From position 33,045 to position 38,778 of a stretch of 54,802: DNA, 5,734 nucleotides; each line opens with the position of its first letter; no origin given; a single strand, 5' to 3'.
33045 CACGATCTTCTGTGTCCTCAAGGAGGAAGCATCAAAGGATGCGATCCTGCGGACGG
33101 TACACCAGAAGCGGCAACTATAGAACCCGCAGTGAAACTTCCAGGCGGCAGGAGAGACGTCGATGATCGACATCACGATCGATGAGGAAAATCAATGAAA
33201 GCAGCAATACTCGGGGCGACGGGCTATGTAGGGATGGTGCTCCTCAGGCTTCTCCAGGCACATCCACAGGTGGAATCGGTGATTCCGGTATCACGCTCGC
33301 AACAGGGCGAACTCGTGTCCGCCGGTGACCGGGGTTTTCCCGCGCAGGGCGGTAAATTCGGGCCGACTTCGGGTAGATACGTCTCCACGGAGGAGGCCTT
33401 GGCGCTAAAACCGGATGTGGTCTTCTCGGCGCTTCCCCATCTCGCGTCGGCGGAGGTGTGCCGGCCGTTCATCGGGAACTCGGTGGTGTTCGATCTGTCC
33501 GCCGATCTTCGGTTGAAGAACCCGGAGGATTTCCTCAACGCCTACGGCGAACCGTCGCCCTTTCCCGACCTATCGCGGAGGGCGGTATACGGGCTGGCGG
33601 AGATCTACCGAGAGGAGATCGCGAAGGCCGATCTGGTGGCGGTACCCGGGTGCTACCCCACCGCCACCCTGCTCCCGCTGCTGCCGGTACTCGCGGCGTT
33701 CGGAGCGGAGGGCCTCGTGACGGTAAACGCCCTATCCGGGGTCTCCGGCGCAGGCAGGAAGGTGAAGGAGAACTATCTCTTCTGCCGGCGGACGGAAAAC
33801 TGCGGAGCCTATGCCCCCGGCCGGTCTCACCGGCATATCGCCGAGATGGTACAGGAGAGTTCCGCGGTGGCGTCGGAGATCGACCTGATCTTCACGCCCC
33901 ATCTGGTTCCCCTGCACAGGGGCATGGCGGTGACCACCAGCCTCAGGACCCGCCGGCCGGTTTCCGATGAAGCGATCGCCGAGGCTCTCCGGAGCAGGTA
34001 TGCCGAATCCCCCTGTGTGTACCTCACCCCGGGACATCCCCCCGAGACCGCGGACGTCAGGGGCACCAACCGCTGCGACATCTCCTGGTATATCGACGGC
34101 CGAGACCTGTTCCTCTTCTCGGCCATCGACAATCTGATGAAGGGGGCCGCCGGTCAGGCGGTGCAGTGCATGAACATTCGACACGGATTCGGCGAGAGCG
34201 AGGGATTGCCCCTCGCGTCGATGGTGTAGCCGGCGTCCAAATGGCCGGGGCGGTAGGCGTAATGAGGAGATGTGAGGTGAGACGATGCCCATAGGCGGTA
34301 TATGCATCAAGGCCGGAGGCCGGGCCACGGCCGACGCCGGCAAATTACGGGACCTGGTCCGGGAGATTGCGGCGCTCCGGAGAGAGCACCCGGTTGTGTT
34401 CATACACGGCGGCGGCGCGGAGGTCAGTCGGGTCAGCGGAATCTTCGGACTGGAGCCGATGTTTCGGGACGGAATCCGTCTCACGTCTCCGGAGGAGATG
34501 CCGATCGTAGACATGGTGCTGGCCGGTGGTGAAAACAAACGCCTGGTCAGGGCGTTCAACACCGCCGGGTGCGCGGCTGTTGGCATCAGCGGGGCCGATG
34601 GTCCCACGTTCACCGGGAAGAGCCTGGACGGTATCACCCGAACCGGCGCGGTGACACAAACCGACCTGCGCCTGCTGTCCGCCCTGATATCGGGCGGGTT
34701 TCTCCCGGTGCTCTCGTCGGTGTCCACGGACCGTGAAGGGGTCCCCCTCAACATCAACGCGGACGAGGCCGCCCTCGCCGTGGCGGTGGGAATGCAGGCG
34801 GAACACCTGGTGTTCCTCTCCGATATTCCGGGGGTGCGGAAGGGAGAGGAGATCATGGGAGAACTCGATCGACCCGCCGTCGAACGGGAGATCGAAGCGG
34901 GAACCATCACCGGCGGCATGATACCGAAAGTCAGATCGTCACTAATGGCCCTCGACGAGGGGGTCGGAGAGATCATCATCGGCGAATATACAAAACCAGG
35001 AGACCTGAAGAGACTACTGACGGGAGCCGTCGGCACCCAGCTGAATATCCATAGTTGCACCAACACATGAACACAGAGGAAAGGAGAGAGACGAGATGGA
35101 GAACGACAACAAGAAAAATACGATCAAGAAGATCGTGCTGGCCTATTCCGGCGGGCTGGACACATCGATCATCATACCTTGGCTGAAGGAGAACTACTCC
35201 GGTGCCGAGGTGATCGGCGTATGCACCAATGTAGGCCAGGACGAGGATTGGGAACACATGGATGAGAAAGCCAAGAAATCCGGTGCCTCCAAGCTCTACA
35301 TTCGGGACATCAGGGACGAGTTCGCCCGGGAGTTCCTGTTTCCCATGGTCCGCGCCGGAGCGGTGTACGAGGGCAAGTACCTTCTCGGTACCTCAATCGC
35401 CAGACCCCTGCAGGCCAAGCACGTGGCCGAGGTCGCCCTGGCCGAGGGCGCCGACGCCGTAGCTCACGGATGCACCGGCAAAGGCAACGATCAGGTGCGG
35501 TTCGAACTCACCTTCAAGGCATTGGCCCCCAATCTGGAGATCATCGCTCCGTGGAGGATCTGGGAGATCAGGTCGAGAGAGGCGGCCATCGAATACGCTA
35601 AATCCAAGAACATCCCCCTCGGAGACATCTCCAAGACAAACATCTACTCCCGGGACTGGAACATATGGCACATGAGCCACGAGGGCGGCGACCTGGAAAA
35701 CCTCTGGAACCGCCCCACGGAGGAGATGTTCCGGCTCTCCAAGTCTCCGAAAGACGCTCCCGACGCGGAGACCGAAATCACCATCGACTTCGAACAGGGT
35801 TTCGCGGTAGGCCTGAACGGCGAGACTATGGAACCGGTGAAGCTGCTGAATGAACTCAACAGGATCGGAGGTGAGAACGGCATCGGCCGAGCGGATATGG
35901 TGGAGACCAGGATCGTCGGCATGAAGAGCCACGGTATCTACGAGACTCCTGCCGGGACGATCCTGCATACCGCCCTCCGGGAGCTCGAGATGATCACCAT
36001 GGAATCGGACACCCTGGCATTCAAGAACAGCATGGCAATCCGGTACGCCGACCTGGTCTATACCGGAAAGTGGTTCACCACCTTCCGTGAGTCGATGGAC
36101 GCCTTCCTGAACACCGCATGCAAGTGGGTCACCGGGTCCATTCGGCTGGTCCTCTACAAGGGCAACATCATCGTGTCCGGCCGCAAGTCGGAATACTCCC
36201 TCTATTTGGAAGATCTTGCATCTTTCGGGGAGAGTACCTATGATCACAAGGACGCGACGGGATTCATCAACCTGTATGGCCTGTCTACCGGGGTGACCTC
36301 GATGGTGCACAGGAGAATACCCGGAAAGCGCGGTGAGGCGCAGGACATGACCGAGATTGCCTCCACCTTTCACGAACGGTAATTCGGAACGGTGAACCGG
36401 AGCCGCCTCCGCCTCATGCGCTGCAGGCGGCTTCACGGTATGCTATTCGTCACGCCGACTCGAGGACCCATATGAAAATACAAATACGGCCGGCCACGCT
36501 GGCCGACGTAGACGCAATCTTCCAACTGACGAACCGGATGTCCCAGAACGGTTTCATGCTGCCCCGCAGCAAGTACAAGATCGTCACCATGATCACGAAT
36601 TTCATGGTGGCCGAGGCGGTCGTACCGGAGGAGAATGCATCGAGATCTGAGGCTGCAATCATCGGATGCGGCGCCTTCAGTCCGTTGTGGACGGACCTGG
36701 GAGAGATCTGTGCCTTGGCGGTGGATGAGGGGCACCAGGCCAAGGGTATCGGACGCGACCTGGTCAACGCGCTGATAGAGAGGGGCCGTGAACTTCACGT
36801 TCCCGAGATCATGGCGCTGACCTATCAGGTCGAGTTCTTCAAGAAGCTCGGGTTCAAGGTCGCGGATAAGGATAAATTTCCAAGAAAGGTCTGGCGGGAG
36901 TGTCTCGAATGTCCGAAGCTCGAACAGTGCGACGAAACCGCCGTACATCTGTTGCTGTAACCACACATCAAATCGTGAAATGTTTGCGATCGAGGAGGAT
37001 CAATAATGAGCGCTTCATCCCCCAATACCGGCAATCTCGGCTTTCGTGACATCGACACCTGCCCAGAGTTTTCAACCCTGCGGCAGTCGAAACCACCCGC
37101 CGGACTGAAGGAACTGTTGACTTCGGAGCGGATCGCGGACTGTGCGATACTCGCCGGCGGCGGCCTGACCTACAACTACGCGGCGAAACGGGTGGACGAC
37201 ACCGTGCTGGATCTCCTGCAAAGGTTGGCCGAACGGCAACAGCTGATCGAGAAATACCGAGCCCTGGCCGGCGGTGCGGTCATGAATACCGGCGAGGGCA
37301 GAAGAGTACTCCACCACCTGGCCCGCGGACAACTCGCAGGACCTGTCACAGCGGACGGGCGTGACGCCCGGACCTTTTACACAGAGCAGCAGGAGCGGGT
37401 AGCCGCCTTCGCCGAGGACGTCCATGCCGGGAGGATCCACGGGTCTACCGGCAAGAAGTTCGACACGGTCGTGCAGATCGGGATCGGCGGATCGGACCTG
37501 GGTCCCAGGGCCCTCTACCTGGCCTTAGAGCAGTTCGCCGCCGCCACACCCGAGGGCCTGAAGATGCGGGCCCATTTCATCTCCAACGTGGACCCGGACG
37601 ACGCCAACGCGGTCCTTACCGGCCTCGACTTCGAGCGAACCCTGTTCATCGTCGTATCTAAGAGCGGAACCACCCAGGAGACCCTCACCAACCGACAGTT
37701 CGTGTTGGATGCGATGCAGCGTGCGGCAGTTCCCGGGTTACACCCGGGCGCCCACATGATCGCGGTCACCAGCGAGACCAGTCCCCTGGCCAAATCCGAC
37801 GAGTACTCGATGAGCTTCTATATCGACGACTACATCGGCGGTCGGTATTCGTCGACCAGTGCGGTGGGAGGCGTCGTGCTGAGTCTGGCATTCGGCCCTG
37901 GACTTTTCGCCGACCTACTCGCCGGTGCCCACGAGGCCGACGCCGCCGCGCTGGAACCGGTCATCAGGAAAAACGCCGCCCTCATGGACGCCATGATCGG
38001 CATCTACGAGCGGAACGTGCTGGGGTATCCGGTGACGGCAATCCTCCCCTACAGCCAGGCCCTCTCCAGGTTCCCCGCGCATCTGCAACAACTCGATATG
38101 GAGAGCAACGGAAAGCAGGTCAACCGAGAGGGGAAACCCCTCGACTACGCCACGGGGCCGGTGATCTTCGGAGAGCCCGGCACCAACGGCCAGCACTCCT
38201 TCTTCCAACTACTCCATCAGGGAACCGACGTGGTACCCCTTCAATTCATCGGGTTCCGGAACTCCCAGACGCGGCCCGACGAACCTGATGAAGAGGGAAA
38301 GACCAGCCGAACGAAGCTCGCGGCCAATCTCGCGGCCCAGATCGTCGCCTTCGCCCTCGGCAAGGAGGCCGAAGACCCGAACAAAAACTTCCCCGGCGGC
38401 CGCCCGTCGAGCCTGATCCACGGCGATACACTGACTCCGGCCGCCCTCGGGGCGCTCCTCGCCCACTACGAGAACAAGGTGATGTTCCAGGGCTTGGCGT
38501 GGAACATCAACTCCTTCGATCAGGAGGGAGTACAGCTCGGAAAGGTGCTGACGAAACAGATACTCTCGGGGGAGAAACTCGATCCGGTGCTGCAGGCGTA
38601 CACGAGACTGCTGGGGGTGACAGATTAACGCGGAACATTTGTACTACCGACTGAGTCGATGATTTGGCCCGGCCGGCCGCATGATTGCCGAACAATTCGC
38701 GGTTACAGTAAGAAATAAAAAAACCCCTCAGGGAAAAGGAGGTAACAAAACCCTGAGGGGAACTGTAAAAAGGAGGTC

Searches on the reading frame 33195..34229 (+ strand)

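Call 50: search_protein_families(library=pfam, proteins=[window:33195-34229:+], max_evalue=0.00001)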
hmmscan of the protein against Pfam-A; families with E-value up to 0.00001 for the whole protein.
window:33195-34229:+ (344 aa): 3 families
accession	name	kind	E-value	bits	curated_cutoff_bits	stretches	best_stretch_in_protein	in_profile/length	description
PF22698.1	Semialdhyde_dhC_1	-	7.4e-45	153.2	27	1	153-313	1-165/165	Semialdehyde dehydrogenase, dimerisation domain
PF01118.30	Semialdhyde_dh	-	1.7e-22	80.5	26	1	2-145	1-121/121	Semialdehyde dehydrogenase, NAD binding domain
PF02774.23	Semialdhyde_dhC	-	4e-14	53.6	26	1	162-316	1-184/184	Semialdehyde dehydrogenase, dimerisation domain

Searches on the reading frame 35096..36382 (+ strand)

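Call 18: search_protein_families(library=pfam, proteins=[window:35096-36382:+], max_evalue=0.00001)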
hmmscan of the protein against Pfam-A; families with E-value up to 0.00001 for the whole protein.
window:35096-36382:+ (428 aa): 2 families
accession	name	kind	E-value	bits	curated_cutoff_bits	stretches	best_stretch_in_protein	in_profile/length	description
PF20979.2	Arginosuc_syn_C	-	5.2e-75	252.2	27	1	184-398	1-216/219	Arginosuccinate synthase C-terminal domain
PF00764.25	Arginosuc_synth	-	6.2e-65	218.6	27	1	12-174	1-162/162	Arginosuccinate synthase N-terminal HUP domain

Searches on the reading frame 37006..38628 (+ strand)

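Call 18: search_protein_families(library=pfam, proteins=[window:37006-38628:+], max_evalue=0.00001)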
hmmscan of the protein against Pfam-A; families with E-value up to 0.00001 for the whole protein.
window:37006-38628:+ (540 aa): 1 family
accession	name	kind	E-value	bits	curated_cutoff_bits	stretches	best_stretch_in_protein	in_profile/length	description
PF00342.24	PGI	-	1.1e-123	413.9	22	1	58-522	2-468/486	Phosphoglucose isomerase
